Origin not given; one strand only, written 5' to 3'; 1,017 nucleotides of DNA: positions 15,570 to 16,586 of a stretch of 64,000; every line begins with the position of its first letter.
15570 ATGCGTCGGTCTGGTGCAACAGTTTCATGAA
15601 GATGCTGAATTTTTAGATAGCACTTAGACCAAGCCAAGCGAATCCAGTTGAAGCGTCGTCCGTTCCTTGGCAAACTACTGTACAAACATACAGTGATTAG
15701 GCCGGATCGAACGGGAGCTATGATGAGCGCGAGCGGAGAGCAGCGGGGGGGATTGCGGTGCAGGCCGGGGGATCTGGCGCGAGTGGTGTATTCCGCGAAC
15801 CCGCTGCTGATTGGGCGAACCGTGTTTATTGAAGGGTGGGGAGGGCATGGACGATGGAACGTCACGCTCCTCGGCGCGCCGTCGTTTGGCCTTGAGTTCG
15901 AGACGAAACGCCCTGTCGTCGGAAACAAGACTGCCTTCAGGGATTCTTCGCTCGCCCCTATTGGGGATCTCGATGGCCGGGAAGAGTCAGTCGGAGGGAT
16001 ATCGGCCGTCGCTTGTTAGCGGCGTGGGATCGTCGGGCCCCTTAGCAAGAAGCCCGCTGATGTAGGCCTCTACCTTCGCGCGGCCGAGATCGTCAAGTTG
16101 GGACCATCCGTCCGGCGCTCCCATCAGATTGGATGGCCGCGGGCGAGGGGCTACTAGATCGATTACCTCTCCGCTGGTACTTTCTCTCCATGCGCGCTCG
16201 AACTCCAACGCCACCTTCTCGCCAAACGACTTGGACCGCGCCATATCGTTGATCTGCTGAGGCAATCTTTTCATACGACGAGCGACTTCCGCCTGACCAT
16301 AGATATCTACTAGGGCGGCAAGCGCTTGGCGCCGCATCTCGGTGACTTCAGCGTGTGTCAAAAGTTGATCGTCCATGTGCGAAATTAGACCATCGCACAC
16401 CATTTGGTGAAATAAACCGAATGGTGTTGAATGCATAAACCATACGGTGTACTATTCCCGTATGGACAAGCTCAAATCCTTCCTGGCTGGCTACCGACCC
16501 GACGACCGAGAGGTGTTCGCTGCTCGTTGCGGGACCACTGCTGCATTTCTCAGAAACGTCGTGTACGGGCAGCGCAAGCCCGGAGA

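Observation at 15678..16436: Canonical LexA box beside a CI-like repressor that lacks a self-cleavage domain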

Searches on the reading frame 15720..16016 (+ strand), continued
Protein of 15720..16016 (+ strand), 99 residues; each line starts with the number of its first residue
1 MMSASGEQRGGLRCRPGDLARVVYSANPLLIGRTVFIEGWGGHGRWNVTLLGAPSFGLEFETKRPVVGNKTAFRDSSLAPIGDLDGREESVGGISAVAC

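Call 76: search_solved_structures(query=A3, max_evalue=1)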
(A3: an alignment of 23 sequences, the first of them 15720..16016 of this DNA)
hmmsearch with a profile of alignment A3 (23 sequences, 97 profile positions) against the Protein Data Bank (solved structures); distinct sequences matched with E-value up to 1: 0.

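Call 79: find_encoding_contigs(protein=P0005, flank=5000, max_places=3)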
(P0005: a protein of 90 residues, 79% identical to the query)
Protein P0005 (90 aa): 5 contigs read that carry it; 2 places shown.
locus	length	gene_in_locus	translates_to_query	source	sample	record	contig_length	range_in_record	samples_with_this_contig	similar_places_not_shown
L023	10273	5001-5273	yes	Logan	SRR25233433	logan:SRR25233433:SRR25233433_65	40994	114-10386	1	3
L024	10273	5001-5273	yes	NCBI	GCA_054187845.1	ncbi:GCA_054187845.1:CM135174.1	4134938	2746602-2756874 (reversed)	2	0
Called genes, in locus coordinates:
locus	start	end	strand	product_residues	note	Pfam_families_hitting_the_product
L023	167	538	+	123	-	PF13560:HTH_31 (faint)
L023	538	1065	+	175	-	PF06114:Peptidase_M78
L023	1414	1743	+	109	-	-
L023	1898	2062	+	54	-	-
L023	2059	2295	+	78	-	PF07825:Exc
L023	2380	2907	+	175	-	PF05930:Phage_AlpA, PF12728:HTH_17 (weak)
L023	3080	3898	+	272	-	-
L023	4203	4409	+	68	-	-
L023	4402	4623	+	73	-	-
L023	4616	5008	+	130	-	-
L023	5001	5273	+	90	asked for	-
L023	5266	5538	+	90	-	-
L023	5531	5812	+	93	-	-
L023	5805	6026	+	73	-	-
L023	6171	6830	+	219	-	-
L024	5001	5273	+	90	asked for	-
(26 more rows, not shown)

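Call 80: find_encoding_contigs(protein=P0022, flank=5000, max_places=3)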
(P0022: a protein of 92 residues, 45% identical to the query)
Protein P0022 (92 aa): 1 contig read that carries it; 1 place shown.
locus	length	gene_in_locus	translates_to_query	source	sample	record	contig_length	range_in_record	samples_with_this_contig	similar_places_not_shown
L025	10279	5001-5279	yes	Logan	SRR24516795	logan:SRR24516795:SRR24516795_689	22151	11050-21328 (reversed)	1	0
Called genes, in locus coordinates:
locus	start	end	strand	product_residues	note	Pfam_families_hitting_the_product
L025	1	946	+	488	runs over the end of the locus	PF10150:RNase_E_G, PF20833:RNase_E_G_Thio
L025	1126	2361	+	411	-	PF13356:Arm-DNA-bind_3, PF00589:Phage_integrase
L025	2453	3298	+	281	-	PF19924:DUF6387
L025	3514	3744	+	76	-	-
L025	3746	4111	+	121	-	-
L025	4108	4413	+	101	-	-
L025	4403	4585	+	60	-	-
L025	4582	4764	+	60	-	-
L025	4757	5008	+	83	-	-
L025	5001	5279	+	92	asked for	-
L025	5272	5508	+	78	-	-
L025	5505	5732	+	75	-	PF02229:PC4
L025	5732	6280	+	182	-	-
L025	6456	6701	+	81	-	-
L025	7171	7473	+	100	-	-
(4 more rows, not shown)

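Call 87: find_related_loci(query=A1, collection=viral_contigs, flank=2000)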
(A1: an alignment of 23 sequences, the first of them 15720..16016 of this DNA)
Query A1 (99 aa) in viral_contigs; peptide patterns used: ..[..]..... (x = any residue, [..] = any of these).
171 stretches matched a pattern; 113 encode a relative of the query (tblastn E <= 1e-3); the best 80 are kept; 80 distinct loci.
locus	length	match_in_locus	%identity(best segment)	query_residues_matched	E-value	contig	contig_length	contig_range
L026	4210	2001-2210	79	12-81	3e-34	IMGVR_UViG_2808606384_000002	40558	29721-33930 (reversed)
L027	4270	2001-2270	61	10-99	1e-33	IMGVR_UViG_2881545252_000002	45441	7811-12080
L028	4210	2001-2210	74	12-81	2e-33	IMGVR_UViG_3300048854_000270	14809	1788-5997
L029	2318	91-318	63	10-85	3e-28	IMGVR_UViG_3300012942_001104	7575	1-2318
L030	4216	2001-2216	63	10-81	4e-27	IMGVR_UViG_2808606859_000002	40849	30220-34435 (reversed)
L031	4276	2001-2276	48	1-89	3e-23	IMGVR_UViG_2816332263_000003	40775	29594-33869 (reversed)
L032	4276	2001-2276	48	1-89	3e-23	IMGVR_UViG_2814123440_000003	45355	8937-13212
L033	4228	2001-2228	54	7-81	6e-23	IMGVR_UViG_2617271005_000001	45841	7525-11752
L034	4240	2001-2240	52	2-82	4e-22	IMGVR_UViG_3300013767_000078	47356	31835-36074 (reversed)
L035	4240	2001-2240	52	2-82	9e-22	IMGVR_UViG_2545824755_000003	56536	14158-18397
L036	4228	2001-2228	49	7-81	1e-20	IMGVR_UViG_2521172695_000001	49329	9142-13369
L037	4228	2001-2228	49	7-81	8e-21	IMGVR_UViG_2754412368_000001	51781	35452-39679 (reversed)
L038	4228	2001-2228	49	7-81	8e-21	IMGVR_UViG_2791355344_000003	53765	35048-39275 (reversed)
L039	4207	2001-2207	56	12-81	2e-20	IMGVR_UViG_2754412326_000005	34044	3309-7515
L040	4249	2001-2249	50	1-81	4e-20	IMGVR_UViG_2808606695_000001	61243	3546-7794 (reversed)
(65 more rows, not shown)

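Call 94: search_protein_families(library=phrogs, alignment_id=A1, max_evalue=0.01)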
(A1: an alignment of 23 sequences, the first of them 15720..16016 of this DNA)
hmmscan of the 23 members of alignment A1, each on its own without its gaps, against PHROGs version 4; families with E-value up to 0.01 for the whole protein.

A. member 1, window:15720-16016:+ (99 aa): 0 families

B. families by the number of members that match (of 23 scanned): 1 family
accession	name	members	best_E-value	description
phrog_2529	-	7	2.4e-06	-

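Call 95: search_protein_families(library=ncbifam, proteins=[window:15720-16016:+], max_evalue=0.1)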
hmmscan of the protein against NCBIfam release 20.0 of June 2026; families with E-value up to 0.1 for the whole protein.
window:15720-16016:+ (99 aa): 0 families

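Call 109: fold_search(model_id=the predicted structure, library=viral)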
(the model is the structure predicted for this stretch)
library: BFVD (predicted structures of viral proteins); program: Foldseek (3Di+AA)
matches with E <= 10: 923; with E <= 0.001: 9
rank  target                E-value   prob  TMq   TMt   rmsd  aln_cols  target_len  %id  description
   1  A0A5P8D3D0            2.5e-05  1.00  0.55  0.56  10.5        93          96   17  (no name in the UniProt tables at hand)
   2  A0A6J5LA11            1.3e-04  1.00  0.52  0.60   6.3        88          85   24  Uncharacterized protein [uncultured Caudovirales phage]
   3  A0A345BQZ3            1.3e-04  1.00  0.48  0.58   6.4        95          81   25  (no name in the UniProt tables at hand)
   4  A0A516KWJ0            1.5e-04  1.00  0.59  0.60   4.9       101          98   22  (no name in the UniProt tables at hand)
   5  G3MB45                4.0e-04  1.00  0.53  0.37   8.2        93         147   13  Gp665 [Bacillus phage G]
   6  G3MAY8                4.3e-04  1.00  0.54  0.31   8.2       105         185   14  Gp608 [Bacillus phage G]
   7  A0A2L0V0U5            4.5e-04  1.00  0.61  0.79   2.3        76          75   12  Uncharacterized protein [Agrobacterium phage Atu_ph07]
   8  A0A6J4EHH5            7.3e-04  1.00  0.53  0.57   7.3        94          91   18  (no name in the UniProt tables at hand)
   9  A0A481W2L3            9.8e-04  1.00  0.43  0.68   6.9        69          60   16  (no name in the UniProt tables at hand)
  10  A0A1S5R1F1            1.1e-03  1.00  0.54  0.48   4.9       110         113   23  Uncharacterized protein [Pseudomonas phage phiPMW]
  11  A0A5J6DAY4            1.4e-03  1.00  0.57  0.62   7.3        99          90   15  Uncharacterized protein [Erwinia phage pEp_SNUABM_01]
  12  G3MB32                1.4e-03  1.00  0.50  0.20   7.5        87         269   15  Gp652 [Bacillus phage G]
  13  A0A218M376            2.1e-03  1.00  0.50  0.50   5.3       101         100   19  Uncharacterized protein [Acidovorax phage ACP17]
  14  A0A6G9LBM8            2.2e-03  1.00  0.48  0.44   6.4        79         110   19  (no name in the UniProt tables at hand)
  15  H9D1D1                3.0e-03  1.00  0.54  0.67   5.3        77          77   14  Uncharacterized protein [Salinivibrio phage CW02]
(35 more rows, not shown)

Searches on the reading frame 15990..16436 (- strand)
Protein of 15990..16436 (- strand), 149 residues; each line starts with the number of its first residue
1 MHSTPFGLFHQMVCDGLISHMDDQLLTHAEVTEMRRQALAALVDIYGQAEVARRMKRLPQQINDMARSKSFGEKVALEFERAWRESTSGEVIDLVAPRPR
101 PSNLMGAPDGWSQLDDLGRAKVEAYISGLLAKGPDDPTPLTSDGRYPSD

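Call 9: search_protein_families(library=pfam, proteins=[window:15990-16436:-], max_evalue=0.1)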
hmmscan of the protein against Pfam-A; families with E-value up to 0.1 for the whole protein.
window:15990-16436:- (149 aa): 1 family
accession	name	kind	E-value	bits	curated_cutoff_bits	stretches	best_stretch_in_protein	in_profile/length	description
PF00343.26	Phosphorylase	-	0.085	11.5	27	0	6-60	52-106/713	Carbohydrate phosphorylase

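Call 10: search_protein_families(library=phrogs, proteins=[window:15990-16436:-], max_evalue=0.01)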
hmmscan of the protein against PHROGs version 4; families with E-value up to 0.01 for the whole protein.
window:15990-16436:- (149 aa): 1 family
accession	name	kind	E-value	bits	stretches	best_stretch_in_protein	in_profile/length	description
phrog_12107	-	transcription regulation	2.4e-06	28.6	1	31-143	4-125/142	transcriptional repressor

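Call 30: search_solved_structures(query=window:15990-16376:-, max_evalue=10, show_alignments=2)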
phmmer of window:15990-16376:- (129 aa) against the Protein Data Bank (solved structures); distinct sequences matched with E-value up to 10: 2.
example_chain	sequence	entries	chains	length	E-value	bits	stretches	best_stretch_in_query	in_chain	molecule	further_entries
8ozk_A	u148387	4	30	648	0.032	18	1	25-88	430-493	Gag polyprotein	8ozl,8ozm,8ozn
9c7n_A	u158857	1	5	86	0.064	17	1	43-81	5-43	Transcription factor GLABRA 3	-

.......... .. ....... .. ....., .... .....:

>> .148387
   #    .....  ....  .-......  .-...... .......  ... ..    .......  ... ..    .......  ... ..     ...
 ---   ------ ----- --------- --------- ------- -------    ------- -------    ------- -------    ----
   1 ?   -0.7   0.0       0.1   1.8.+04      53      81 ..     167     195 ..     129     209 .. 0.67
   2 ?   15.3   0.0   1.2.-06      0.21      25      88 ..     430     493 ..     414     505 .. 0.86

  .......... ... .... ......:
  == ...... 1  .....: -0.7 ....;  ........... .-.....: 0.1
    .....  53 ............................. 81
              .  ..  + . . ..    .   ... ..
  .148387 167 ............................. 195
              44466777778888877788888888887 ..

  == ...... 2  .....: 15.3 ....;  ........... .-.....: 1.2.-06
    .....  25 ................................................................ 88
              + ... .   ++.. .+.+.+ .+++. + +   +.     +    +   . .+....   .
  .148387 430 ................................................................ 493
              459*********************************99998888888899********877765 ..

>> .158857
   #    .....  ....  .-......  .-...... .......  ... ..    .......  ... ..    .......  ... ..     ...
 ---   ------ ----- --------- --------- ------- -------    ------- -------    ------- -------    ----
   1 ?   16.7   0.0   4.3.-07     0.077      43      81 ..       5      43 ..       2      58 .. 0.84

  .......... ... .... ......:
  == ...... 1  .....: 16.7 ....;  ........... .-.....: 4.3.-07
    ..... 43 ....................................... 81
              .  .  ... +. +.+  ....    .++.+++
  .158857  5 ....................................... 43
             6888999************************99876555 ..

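Call 56: search_dna_similar(query=window:15990-16376:-, collection=phages, mode=protein, max_evalue=0.001, max_rows=40, rows=spread)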
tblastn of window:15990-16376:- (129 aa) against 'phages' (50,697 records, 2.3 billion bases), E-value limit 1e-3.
Records with a match: 13; places in all: 13; records where one place covers at least 80% of the query: 0.
Best place of each record, by identity: 80-90% 1; <60% 12.
By first word of the organism name: Burkholderia 13.
By host as written in the record: Burkholderia sp. 9; Lysogenic Burkholderia thailandensis E264 1; - 1; Burkholderia thailandensis 1; Burkholderia pseudomallei NCTC 13178 1.
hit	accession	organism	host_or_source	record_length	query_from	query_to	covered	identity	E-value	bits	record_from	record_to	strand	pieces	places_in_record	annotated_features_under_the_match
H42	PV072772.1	Burkholderia phage vB_E264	Burkholderia sp.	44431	10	111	79%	36.6%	4e-4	44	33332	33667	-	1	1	hypothetical protein (x2)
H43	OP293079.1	Burkholderia phage PhiBt-E264.1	Lysogenic Burkholderia thailandensis ...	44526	10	111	79%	36.6%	4e-4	44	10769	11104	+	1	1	hypothetical protein (x2)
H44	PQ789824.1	Burkholderia phage vB_E354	Burkholderia sp.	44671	10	111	79%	36.6%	4e-4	44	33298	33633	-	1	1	hypothetical protein (x2)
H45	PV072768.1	Burkholderia phage vB_PL2a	Burkholderia sp.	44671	10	111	79%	36.6%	4e-4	44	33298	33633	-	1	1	hypothetical protein (x2)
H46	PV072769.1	Burkholderia phage vB_E175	Burkholderia sp.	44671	10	111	79%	36.6%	4e-4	44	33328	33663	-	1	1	hypothetical protein (x2)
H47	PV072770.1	Burkholderia phage vB_E184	Burkholderia sp.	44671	10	111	79%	36.6%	4e-4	44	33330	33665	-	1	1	hypothetical protein (x2)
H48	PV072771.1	Burkholderia phage vB_E228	Burkholderia sp.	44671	10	111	79%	36.6%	4e-4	44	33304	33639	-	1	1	hypothetical protein (x2)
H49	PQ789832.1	Burkholderia phage vB_E438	Burkholderia sp.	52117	10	111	79%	36.6%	4e-4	44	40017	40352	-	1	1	transcriptional repressor | hypothetical protein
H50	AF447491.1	Burkholderia phage phiE125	-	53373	10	111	79%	36.6%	4e-4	44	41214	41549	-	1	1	52: gp52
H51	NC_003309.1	Burkholderia phage phiE125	Burkholderia thailandensis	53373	10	111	79%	36.6%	4e-4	44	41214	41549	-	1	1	transcriptional repressor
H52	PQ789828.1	Burkholderia phage vB_E174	Burkholderia sp.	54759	10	111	79%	36.6%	4e-4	44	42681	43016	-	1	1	transcriptional repressor | hypothetical protein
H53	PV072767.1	Burkholderia phage vB_E173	Burkholderia sp.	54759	10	111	79%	36.6%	4e-4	44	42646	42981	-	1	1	transcriptional repressor | hypothetical protein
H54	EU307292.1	Burkholderia phage Bups phi1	Burkholderia pseudomallei NCTC 13178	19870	88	112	19%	84.0%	9e-5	46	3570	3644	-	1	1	putative repressor | hypothetical protein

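Call 62: find_homologous_proteins(query=window:15990-16376:-)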
Query window:15990-16376:- (129 aa): 42 proteins with E <= 0.001 among 87 candidates.
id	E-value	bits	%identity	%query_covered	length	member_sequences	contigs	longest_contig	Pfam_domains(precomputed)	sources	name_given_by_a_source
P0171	1.6e-78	279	100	100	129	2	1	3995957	-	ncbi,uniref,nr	ncbi:hypothetical protein [Burkholderia gladioli]|uniref:hypothetical protein n=1 Tax=Burkholderia g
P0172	2.4e-51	191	74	97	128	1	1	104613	-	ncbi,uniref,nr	ncbi:hypothetical protein [Burkholderia sp. BE17]|uniref:hypothetical protein n=1 Tax=Burkholderia s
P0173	1.1e-50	189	72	97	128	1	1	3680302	-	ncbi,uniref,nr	ncbi:hypothetical protein KPB04_27965 [Burkholderia cenocepacia]|uniref:hypothetical protein n=1 Tax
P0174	1.4e-50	189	71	98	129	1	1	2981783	-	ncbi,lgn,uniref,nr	ncbi:hypothetical protein [Burkholderia cenocepacia]|uniref:hypothetical protein n=1 Tax=Burkholderi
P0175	1.6e-50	189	75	95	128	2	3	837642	-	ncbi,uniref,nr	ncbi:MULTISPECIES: hypothetical protein [Burkholderia cepacia complex]|uniref:hypothetical protein n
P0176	6.3e-50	187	71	98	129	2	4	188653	-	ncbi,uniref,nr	ncbi:hypothetical protein [Burkholderia cenocepacia]|uniref:hypothetical protein n=1 Tax=Burkholderi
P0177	1.3e-49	186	71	100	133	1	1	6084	-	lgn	-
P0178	1.3e-49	186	70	97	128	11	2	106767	-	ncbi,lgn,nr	ncbi:TPA: hypothetical protein SLZ45_005176 [Burkholderia multivorans]|nr:hypothetical protein [Burk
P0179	2.8e-49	185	70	99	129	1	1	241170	-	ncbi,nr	ncbi:hypothetical protein WJ00_10855 [Burkholderia vietnamiensis]|nr:hypothetical protein WJ00_10855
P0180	5.8e-49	184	70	99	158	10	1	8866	-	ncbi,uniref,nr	ncbi:hypothetical protein [Burkholderia vietnamiensis]|uniref:hypothetical protein n=1 Tax=Burkholde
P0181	9.2e-49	183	79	86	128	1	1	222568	-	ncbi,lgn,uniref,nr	ncbi:hypothetical protein [Burkholderia multivorans]|uniref:hypothetical protein n=1 Tax=Burkholderi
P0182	1.0e-48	183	73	100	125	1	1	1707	-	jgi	jgi:hypothetical protein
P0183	1.2e-48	182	79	86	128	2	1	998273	-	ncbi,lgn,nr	ncbi:hypothetical protein QZN08_03875 [Burkholderia multivorans]|nr:hypothetical protein [Burkholder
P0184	2.0e-48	182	69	97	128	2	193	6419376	-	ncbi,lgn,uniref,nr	ncbi:hypothetical protein K6W16_13715 [Burkholderia dolosa]|uniref:GP52 family protein n=1 Tax=Burkh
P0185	2.6e-48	181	77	87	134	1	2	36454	-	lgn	-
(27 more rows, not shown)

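Call 70: predict_structure(alignment_id=A5)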
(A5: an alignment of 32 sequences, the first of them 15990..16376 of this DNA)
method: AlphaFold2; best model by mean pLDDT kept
length: 129 residues; sequences in the alignment: 32
mean_pLDDT: 69.4   pTM: 0.47
mean pLDDT of the five models: 69.4, 67.1, 65.7, 64.5, 50.5
residues with pLDDT >= 90: 0; 70-90: 74; 50-70: 32; < 50: 23
segments of 3 or more residues with pLDDT < 50: 1-3, 83-85, 115-121, 124-129
pLDDT, mean of each block of 10 residues (from residue 1): 63 84 87 86 79 78 78 63 53 73 63 45 47
secondary structure, 60 per line:
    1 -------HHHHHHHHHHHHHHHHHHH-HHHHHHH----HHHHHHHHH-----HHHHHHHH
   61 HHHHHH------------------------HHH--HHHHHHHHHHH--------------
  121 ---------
elements in order: H8-26 H28-34 H39-47 H53-66 H96-106

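Call 77: search_solved_structures(query=A5, max_evalue=1, show_alignments=1)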
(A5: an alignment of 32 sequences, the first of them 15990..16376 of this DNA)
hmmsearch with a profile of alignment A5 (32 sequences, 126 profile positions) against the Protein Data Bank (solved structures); distinct sequences matched with E-value up to 1: 15.
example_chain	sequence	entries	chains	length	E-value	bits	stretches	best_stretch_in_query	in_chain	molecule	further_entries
9c7n_A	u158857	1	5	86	0.12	15.6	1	43-77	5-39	Transcription factor GLABRA 3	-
8wet_G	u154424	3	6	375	0.46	13.6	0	19-60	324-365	TdpB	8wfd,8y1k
2fu5_C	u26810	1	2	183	0.52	13.5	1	20-73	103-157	Ras-related protein Rab-8A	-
6yx5_A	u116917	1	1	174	0.7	13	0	20-72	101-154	Ras-related protein Rab-8A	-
3qbt_A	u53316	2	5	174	0.7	13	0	20-72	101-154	Ras-related protein Rab-8A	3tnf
4lhv_A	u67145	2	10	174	0.7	13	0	20-72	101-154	Ras-related protein Rab-8A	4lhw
6stf_A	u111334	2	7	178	0.7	13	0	20-72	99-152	Ras-related protein Rab-8A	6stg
6zsi_A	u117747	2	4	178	0.73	13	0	20-72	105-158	Ras-related protein Rab-8A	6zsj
7bwt_B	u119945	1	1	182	0.75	12.9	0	20-72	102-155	Ras-related protein Rab-8A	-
6sq2_A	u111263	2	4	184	0.76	12.9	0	20-72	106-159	Ras-related protein Rab-8A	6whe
4lhx_A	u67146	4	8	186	0.77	12.9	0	20-72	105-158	Ras-related protein Rab-8A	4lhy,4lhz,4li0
9ikq_A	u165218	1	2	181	0.79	12.9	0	20-72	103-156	Ras-related protein Rab-8A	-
9m0o_D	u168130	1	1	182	0.79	12.9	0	20-72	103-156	Ras-related protein Rab-8A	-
6rir_A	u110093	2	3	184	0.81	12.8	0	20-72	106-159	Ras-related protein Rab-8A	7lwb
5szi_A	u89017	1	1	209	0.93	12.6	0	20-72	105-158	Ras-related protein Rab-8A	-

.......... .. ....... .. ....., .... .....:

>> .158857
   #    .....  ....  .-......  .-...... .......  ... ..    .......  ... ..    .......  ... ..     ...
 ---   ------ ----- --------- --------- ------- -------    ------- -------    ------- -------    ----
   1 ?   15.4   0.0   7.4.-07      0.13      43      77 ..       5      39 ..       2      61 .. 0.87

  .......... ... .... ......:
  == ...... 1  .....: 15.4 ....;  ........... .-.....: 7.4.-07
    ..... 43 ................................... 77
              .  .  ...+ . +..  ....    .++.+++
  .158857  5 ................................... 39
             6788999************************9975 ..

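Call 95: search_protein_families(library=ncbifam, proteins=[window:15990-16376:-], max_evalue=0.1)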
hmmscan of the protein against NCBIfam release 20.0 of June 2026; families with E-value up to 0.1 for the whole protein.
window:15990-16376:- (129 aa): 1 family
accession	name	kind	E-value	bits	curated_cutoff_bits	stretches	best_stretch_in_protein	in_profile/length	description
NF008945.0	PRK12292.3-3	equivalog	0.00025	20.3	409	1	4-45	187-228/368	ATP phosphoribosyltransferase regulatory subunit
